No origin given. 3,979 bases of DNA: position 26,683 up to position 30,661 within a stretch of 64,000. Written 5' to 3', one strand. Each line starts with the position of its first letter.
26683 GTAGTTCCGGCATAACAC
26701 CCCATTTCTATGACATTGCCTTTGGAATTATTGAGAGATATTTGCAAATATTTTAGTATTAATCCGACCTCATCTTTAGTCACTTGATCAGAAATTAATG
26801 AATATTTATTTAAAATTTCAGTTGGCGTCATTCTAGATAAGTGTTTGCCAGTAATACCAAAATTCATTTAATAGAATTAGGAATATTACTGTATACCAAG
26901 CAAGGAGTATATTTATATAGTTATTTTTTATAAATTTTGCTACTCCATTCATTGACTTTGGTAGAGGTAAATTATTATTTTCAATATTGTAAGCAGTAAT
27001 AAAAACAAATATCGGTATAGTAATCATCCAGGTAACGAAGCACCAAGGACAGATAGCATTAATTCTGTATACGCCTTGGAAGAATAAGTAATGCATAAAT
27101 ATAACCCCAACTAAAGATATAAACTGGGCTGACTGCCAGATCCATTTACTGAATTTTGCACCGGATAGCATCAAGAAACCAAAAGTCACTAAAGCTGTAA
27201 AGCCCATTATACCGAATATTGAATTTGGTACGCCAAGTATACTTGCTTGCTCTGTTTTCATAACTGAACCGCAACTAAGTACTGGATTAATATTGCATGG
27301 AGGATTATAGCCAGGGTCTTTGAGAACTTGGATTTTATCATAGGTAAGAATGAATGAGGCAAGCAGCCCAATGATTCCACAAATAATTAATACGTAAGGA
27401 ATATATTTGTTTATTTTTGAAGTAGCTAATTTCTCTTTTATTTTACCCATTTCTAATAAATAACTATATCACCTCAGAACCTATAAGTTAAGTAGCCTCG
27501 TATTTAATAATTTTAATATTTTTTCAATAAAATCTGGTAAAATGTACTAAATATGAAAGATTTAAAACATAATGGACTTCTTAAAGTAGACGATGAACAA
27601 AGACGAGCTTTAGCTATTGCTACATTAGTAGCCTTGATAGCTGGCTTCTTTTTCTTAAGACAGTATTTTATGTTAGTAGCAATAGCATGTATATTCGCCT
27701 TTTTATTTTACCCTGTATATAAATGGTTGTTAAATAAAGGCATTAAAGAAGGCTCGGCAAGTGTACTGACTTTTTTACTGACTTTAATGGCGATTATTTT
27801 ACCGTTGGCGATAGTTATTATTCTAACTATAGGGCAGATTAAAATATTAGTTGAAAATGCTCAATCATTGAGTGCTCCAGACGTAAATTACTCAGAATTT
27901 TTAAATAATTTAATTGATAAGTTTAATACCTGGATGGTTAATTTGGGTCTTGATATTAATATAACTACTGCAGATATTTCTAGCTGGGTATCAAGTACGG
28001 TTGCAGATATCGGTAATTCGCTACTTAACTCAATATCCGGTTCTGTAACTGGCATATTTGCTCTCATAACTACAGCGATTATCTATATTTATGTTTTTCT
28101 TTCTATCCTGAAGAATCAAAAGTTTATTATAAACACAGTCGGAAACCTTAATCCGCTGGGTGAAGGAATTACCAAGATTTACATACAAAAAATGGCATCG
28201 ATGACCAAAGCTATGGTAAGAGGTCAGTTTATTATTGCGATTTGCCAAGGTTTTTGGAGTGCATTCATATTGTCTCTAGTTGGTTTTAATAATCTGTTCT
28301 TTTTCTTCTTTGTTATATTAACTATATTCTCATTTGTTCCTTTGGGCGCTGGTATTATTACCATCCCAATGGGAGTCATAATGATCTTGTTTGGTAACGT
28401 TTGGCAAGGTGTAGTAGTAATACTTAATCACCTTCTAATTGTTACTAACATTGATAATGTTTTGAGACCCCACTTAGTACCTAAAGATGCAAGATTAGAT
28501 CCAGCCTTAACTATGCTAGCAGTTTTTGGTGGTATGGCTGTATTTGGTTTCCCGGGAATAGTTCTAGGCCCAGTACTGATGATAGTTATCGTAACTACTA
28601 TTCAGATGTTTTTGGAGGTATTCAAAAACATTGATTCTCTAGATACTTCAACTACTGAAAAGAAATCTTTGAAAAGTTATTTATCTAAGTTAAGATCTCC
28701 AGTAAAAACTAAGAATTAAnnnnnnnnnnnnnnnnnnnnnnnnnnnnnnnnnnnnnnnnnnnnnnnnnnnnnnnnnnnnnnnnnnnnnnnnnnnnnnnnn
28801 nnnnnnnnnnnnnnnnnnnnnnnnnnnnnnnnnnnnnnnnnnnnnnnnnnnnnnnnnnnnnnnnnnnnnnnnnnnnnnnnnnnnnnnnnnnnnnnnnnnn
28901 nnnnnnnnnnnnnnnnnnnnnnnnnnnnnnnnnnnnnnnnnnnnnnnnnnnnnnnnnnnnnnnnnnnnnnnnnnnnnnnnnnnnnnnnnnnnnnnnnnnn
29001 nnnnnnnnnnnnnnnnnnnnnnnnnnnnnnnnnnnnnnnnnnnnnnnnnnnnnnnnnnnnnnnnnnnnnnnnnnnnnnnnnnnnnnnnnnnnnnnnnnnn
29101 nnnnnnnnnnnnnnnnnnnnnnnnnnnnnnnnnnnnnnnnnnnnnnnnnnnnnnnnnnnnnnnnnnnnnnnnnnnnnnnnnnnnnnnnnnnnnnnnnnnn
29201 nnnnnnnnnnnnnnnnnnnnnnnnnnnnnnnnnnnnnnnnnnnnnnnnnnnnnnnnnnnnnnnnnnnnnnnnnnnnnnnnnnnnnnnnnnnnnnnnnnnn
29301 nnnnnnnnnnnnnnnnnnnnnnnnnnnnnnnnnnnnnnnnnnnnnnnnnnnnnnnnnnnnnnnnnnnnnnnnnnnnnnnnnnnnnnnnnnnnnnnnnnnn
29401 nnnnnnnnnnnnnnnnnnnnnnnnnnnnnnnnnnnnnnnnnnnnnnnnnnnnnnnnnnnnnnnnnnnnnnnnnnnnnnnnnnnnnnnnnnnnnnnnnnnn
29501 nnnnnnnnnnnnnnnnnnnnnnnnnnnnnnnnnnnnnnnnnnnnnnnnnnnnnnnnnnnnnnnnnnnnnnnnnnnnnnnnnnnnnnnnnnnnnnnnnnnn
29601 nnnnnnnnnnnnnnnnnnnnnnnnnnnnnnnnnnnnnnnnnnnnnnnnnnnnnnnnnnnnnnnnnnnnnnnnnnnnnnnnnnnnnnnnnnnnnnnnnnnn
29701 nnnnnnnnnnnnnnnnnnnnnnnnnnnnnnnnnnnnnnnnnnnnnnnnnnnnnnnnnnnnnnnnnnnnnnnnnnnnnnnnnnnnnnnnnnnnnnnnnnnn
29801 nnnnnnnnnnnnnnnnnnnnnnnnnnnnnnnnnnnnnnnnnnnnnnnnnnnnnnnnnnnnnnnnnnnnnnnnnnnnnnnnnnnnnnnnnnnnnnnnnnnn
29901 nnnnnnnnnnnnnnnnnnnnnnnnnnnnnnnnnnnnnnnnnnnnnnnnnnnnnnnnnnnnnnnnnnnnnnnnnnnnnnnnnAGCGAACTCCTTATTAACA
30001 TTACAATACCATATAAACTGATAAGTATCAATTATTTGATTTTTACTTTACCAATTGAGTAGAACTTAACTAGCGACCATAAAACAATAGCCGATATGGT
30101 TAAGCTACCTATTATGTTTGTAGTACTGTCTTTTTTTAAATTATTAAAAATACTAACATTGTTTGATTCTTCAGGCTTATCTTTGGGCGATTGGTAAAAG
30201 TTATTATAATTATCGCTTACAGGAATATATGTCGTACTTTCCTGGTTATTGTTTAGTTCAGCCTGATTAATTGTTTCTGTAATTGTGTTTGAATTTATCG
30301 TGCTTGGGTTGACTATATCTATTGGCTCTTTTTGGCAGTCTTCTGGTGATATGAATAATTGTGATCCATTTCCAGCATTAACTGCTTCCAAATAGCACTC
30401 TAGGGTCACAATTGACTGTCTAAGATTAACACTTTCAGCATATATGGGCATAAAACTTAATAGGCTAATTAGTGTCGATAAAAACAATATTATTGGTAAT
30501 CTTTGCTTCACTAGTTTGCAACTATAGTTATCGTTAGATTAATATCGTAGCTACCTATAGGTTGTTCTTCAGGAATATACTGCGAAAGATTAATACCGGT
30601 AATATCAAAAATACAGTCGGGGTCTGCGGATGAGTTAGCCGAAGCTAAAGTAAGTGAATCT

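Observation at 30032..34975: WxL/Csc-like four-gene cell-surface cluster outside the Firmicutes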

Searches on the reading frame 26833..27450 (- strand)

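Call 30: search_protein_families(library=pfam, proteins=[window:26833-27450:-], max_evalue=0.001)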
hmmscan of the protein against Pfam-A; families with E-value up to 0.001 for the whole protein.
window:26833-27450:- (205 aa): 1 family
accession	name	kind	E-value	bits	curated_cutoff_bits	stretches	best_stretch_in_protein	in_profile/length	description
PF07884.19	VKOR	-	2.3e-41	141.5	27.5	1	20-151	2-133/134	Vitamin K epoxide reductase family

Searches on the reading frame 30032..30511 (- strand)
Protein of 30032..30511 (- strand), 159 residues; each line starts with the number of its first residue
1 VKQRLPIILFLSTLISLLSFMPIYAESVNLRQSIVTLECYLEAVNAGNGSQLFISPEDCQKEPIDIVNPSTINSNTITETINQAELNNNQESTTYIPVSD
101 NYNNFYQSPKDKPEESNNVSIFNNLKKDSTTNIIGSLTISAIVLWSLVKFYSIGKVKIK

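Call 3: search_protein_families(library=pfam, proteins=[window:30032-30511:-], max_evalue=10)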
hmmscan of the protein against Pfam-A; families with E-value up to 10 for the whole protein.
window:30032-30511:- (159 aa): 0 families

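Call 4: search_protein_families(library=ncbifam, proteins=[window:30032-30511:-], max_evalue=10)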
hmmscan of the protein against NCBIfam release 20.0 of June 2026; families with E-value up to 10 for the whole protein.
window:30032-30511:- (159 aa): 0 families

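Call 49: search_protein_families(library=phrogs, proteins=[window:30032-30511:-], max_evalue=0.01)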
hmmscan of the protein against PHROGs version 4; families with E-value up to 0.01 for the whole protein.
window:30032-30511:- (159 aa): 0 families
